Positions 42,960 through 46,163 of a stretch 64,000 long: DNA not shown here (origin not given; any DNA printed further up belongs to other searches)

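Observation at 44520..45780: Undescribed repeat family with about 12 units and a (D)xGG(N/D)DxY core in a 967-aa secreted protein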

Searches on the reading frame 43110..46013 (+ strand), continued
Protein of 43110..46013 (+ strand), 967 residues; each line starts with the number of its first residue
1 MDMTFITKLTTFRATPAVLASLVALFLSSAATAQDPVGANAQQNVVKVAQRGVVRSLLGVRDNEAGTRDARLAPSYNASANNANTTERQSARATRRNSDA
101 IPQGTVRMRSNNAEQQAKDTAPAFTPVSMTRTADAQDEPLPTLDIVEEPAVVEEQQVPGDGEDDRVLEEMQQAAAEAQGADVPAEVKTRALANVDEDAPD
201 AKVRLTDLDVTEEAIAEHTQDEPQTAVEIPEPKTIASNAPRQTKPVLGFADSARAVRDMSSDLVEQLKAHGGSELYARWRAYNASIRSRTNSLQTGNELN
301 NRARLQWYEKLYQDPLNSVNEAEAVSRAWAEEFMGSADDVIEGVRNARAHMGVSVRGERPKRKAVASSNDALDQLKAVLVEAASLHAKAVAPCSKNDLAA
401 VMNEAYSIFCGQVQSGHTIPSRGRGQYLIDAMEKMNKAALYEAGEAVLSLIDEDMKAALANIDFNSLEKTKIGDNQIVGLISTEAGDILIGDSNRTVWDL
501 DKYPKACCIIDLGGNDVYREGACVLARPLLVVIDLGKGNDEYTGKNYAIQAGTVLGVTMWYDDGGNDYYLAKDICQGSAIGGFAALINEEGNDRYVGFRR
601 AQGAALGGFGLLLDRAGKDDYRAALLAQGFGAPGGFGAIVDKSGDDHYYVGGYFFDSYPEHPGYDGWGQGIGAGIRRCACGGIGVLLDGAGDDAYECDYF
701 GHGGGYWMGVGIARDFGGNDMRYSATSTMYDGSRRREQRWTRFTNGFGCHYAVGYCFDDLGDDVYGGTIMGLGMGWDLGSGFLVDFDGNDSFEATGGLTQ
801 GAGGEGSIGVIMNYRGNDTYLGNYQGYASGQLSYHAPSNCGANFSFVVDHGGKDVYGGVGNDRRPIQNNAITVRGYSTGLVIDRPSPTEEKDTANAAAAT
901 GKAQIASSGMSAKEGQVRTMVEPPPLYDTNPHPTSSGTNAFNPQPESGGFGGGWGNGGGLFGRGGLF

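Call 43: search_protein_representatives(alignment_id=A1)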
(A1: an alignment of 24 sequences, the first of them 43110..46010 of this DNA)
Query: 24 sequences, 936 profile positions. Proteins with E-value up to 0.001 (for the whole library): 3723; up to 1e-10: 2854; up to 1e-30: 1816. The best 150 are listed.
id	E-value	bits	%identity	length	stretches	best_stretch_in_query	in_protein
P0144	1.2e-258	877.7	-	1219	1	42-890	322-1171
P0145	6.2e-258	875.3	-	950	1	74-867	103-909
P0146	2.3e-226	770.8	-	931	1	96-888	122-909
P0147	1.5e-218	744.9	-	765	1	245-880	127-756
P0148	3.0e-218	743.9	-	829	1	131-865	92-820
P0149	4.8e-217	739.9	-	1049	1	160-892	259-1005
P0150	2.5e-211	721.1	-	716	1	233-885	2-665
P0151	1.9e-207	708.2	-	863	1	47-859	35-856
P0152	8.9e-204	696.0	-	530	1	341-864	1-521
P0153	9.5e-200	682.7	-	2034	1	200-866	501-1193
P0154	4.0e-194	664.1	-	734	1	185-857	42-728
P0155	8.1e-174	596.9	-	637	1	227-753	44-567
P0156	2.2e-162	559.0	-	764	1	91-660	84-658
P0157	4.0e-154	531.7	-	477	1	229-694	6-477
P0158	5.4e-152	524.7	-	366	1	507-872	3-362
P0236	2.2e-88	314.2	-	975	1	343-842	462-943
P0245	5.8e-87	309.4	-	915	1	308-876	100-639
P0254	3.9e-86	306.7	-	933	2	403-855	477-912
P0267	8.4e-85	302.3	-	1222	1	336-830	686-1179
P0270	2.3e-84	300.9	-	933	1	271-873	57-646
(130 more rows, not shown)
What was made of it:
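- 43845..44504 (+): Conserved all-helical domain, aa 246-465. Family matches typically span profile positions ~270-855, so this domain travels with the repeats (call 43).
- Module conservation: 3,723 clusters at E<=1e-3, with matches typically spanning the helical domain and the repeats (call 43).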

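Call 46: find_encoding_contigs(protein=P0040, flank=7000, max_places=1)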
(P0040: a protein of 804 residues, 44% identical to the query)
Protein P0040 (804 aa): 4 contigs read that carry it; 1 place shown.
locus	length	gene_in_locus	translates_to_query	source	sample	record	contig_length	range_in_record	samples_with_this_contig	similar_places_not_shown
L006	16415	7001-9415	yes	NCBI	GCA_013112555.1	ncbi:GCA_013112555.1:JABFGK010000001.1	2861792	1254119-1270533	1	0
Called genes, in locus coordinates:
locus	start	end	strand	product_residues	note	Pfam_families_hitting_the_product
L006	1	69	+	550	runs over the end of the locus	PF01039:Carboxyl_trans, PF03255:ACCA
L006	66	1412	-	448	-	PF04282:DUF438, PF01814:Hemerythrin, PF13596:PAS_10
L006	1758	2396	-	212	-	PF14681:UPRTase, PF00156:Pribosyltran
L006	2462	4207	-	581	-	PF16697:Yop-YscD_cpl, PF00498:FHA, PF01590:GAF, PF13185:GAF_2, PF13492:GAF_3, PF02518:HATPase_c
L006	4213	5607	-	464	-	PF01474:DAHP_synth_2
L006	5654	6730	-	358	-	PF01370:Epimerase, PF16363:GDP_Man_Dehyd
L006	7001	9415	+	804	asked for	PF13180:PDZ_2 (faint)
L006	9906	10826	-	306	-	PF07719:TPR_2 (faint), PF13181:TPR_8 (faint), PF13424:TPR_12 (faint), PF00515:TPR_1 (weak)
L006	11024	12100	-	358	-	PF00493:MCM (weak), PF20030:bpMoxR, PF00004:AAA (faint), PF07726:AAA_3, PF07728:AAA_5, PF17863:AAA_lid_2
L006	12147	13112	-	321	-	PF18306:LDcluster4, PF03641:Lysine_decarbox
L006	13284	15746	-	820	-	-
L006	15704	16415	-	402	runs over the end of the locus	-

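Call 47: find_encoding_contigs(protein=P0095, flank=7000, max_places=1)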
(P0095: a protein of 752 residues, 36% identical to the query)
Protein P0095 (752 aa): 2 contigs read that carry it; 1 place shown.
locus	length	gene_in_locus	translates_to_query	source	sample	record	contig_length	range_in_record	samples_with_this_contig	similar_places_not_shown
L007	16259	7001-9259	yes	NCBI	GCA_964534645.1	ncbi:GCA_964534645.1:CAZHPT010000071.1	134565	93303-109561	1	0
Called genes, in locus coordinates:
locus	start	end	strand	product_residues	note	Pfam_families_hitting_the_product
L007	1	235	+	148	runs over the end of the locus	PF13994:PgaD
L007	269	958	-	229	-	PF03929:PepSY_TM, PF16357:PepSY_TM_like_2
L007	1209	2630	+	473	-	PF02805:Ada_Zn_binding, PF00165:HTH_AraC (faint), PF12833:HTH_18, PF06029:AlkA_N, PF00730:HhH-GPD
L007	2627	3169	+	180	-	PF02870:Methyltransf_1N (weak), PF01035:DNA_binding_1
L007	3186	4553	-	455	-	PF00563:EAL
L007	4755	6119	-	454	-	PF00563:EAL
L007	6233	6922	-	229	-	PF04752:ChaC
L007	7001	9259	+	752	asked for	PF13180:PDZ_2 (weak)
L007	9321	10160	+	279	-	PF00561:Abhydrolase_1, PF12146:Hydrolase_4, PF12697:Abhydrolase_6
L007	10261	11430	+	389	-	PF02515:CoA_transf_3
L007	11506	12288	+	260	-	PF00378:ECH_1, PF16113:ECH_2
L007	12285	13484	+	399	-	PF00144:Beta-lactamase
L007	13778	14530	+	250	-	PF13833:EF-hand_8 (faint), PF23564:EF-hand_FSTL1 (faint), PF25578:EF-hand_STIM1 (faint), PF13499:EF-hand_7, PF00036:EF-hand_1 (weak), PF13202:EF-hand_5 (weak), PF13405:EF-hand_6 (faint), PF13499:EF-hand_7 (weak), +1 more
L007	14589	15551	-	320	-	PF19799:DUF6282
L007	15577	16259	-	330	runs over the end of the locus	PF00389:2-Hacid_dh, PF02826:2-Hacid_dh_C, PF03446:NAD_binding_2 (weak)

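Call 48: find_encoding_contigs(protein=P0092, flank=7000, max_places=1)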
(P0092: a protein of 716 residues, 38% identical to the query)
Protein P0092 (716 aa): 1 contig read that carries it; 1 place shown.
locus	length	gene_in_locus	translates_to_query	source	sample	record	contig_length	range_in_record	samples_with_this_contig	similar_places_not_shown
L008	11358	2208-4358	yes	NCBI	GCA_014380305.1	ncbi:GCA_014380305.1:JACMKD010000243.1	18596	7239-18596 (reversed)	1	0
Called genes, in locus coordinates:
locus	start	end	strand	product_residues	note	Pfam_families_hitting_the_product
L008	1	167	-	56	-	?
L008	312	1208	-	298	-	PF00563:EAL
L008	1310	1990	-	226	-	PF04752:ChaC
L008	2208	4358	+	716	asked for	PF13180:PDZ_2 (weak), PF17820:PDZ_6 (weak)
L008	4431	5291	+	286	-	PF00561:Abhydrolase_1, PF12146:Hydrolase_4, PF12697:Abhydrolase_6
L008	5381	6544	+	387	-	PF02515:CoA_transf_3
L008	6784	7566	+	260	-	PF00378:ECH_1, PF16113:ECH_2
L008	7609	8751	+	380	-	PF00144:Beta-lactamase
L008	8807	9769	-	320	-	PF00106:adh_short, PF08659:KR, PF13561:adh_short_C2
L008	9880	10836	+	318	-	PF03401:TctC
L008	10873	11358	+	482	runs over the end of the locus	PF07969:Amidohydro_3, PF01979:Amidohydro_1 (weak)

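Call 62: search_protein_families(library=pfam, proteins=[P0040, P0095, P0053, P0076], max_evalue=10)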
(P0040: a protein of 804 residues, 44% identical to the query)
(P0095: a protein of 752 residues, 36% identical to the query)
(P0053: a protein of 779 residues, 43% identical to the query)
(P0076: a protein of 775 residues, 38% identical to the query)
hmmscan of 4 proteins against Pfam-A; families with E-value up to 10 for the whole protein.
P0040 (804 aa): 4 families
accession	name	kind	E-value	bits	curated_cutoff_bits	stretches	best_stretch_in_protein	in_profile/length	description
PF13180.12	PDZ_2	-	1.5e-05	25.6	27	1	89-129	31-71/80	PDZ domain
PF17820.7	PDZ_6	-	8.9e-05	22.6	27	1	90-127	18-54/54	PDZ domain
PF14685.13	PDZ_Tricorn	-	0.026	15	25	1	76-128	31-79/88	Tricorn protease PDZ domain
PF00595.29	PDZ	-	0.093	13.6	23.2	1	88-126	43-81/81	PDZ domain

P0095 (752 aa): 3 families
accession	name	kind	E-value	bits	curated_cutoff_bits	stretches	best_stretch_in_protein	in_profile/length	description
PF13180.12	PDZ_2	-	6.6e-06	26.8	27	1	55-120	9-76/80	PDZ domain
PF00595.29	PDZ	-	0.00068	20.4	23.2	1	47-94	11-62/81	PDZ domain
PF17820.7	PDZ_6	-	0.0013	18.9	27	1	62-89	2-30/54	PDZ domain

P0053 (779 aa): 0 families

P0076 (775 aa): 2 families
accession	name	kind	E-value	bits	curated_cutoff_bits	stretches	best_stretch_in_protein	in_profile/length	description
PF13180.12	PDZ_2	-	0.0026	18.5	27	1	38-110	2-70/80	PDZ domain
PF00595.29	PDZ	-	0.04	14.7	23.2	1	33-106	7-79/81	PDZ domain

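Call 67: search_protein_families(library=pfam, proteins=[P0153, P0144, P0267, P0117, P0058, P0236, P0254, P0245, P0270], max_evalue=0.001)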
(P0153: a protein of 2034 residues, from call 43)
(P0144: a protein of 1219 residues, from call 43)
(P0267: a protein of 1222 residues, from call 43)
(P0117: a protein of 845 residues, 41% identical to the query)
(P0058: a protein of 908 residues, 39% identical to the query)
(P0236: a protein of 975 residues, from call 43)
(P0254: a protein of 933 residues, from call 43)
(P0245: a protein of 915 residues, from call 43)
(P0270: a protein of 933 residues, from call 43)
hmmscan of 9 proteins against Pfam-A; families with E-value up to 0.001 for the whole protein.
P0153 (2034 aa): 11 families
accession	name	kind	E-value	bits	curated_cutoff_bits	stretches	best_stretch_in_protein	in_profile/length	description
PF13620.12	CarboxypepD_reg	-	1e-38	132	32.3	1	1403-1483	2-82/82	Carboxypeptidase regulatory-like domain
PF05569.17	Peptidase_M56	-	3.6e-18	66.2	31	1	171-322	97-250/296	BlaR1 peptidase M56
PF13715.12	CarbopepD_reg_2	-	2.3e-15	56.8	32.2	1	1403-1484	1-78/88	CarboxypepD_reg-like domain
PF02369.22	Big_1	-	2.2e-12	47.3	34.9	1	1402-1461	20-82/93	Bacterial Ig-like domain (group 1)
PF10670.15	DUF4198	-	1.5e-09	38.7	34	0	1676-1743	153-206/209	Domain of unknown function (DUF4198)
PF17789.7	MG4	-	1.4e-08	35.2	24.7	0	1200-1246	18-60/95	Macroglobulin domain MG4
PF00775.27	Dioxygenase_C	-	2e-05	24.5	27.3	0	1293-1316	28-51/182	Dioxygenase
PF14686.12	fn3_3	-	2.6e-05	24.3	24.4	0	1959-1983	29-53/75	Polysaccharide lyase family 4, domain II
PF20598.4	DUF6795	-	4.7e-05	24.1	27.4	0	1403-1447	1-44/103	Domain of unknown function (DUF6795)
PF15976.11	CooC_C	-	0.00012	22.5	29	0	1286-1315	8-37/93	CS1-pili formation C-terminal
PF25020.1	TTR_TEN1-4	-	0.00024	21.4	27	0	1401-1426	7-32/86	Teneurin TTR-like domain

P0144 (1219 aa): 0 families

P0267 (1222 aa): 8 families
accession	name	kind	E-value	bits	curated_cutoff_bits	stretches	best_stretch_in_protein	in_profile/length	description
PF13180.12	PDZ_2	-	1.3e-20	73.9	27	2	219-283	11-75/80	PDZ domain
PF16258.11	DUF4912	-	1.1e-19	71.2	29.4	1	29-140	1-115/118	Domain of unknown function (DUF4912)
PF17820.7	PDZ_6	-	1.8e-18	66.5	27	2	224-263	2-41/54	PDZ domain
PF00595.29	PDZ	-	2.2e-15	57.2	23.2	2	197-274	12-79/81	PDZ domain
PF01476.26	LysM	-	9.5e-10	38.7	20.9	1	296-344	1-43/43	LysM domain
PF23457.1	LysM2_NFP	-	0.00038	20.9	36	1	296-344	8-54/56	NFP LysM2 domain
PF19805.5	DUF6288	-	0.00057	19.6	26.3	0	439-484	4-48/402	Family of unknown function (DUF6288)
PF14685.13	PDZ_Tricorn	-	0.00071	19.9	25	0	230-280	30-81/88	Tricorn protease PDZ domain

P0117 (845 aa): 1 family
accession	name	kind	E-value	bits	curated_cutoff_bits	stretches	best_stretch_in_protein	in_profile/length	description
PF03372.29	Exo_endo_phos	-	2.1e-12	47.7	24.5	1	1-238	1-225/225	Endonuclease/Exonuclease/phosphatase family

P0058 (908 aa): 4 families
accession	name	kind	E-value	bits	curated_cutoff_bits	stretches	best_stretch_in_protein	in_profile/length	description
PF13180.12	PDZ_2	-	5.3e-08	33.5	27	1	56-133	1-73/80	PDZ domain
PF11954.13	DUF3471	-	1.5e-05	25.8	29.3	1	826-897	9-89/103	Domain of unknown function (DUF3471)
PF00595.29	PDZ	-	9.4e-05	23.2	23.2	1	57-127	11-80/81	PDZ domain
PF17820.7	PDZ_6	-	0.00028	21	27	0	85-129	12-54/54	PDZ domain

P0236 (975 aa): 3 families
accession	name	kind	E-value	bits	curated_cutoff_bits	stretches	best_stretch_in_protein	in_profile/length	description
PF13180.12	PDZ_2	-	4.2e-24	85.1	27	2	46-120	3-76/80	PDZ domain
PF17820.7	PDZ_6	-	3.1e-19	68.9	27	2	59-101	1-42/54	PDZ domain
PF00595.29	PDZ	-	1.5e-15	57.8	23.2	2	191-272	8-81/81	PDZ domain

P0254 (933 aa): 0 families

P0245 (915 aa): 5 families
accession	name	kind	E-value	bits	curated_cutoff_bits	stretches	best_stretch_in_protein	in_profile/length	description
PF13646.12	HEAT_2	-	2.8e-37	127.3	27.7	4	829-910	2-83/88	HEAT repeats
PF03130.22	HEAT_PBS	-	1.1e-16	59.8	20.9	0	720-745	2-27/27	PBS lyase HEAT-like repeat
PF02985.28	HEAT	-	3.5e-08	33.4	23.5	0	706-730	3-27/31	HEAT repeat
PF00514.29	Arm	-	1e-06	29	20.6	0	705-728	14-37/41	Armadillo/beta-catenin-like repeat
PF01602.26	Adaptin_N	-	0.00022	20.4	37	0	702-857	264-443/524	Adaptin N terminal region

P0270 (933 aa): 4 families
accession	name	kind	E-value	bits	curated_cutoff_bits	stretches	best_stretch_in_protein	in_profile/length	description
PF13646.12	HEAT_2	-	3.4e-33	114.2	27.7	3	715-798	4-87/88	HEAT repeats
PF03130.22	HEAT_PBS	-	8.7e-22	75.6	20.9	1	790-816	1-27/27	PBS lyase HEAT-like repeat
PF02985.28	HEAT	-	7.2e-08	32.4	23.5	0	807-834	2-29/31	HEAT repeat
PF13513.12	HEAT_EZ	-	0.00018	22.4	27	0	756-801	1-55/55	HEAT-like repeat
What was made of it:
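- One family member carries a LysM domain (call 67).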

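Call 68: list_cluster_members(proteins=[P0001, P0011, P0044, P0076])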
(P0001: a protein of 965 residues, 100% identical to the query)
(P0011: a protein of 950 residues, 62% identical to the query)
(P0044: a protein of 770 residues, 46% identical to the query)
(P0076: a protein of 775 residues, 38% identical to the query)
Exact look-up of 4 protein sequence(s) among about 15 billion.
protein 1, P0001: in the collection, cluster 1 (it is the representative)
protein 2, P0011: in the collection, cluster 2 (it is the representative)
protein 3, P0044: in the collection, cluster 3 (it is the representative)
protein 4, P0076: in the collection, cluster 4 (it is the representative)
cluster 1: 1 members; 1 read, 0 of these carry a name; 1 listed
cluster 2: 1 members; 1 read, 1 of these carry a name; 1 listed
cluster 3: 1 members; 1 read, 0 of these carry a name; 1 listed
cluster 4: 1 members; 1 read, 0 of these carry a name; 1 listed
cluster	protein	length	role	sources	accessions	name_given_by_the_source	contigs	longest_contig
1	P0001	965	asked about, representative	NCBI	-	-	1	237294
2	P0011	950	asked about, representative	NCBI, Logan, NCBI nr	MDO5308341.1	MAG: hypothetical protein Q4G03_02445 [Planctomycetia bacterium] | hypothetical protein [Planctomycetia bacterium]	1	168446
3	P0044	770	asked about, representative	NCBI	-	-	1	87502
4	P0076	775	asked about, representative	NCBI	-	-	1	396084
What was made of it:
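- Tried and rejected: Cluster-member look-up returned no names or accessions for the window's own protein (call 68).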
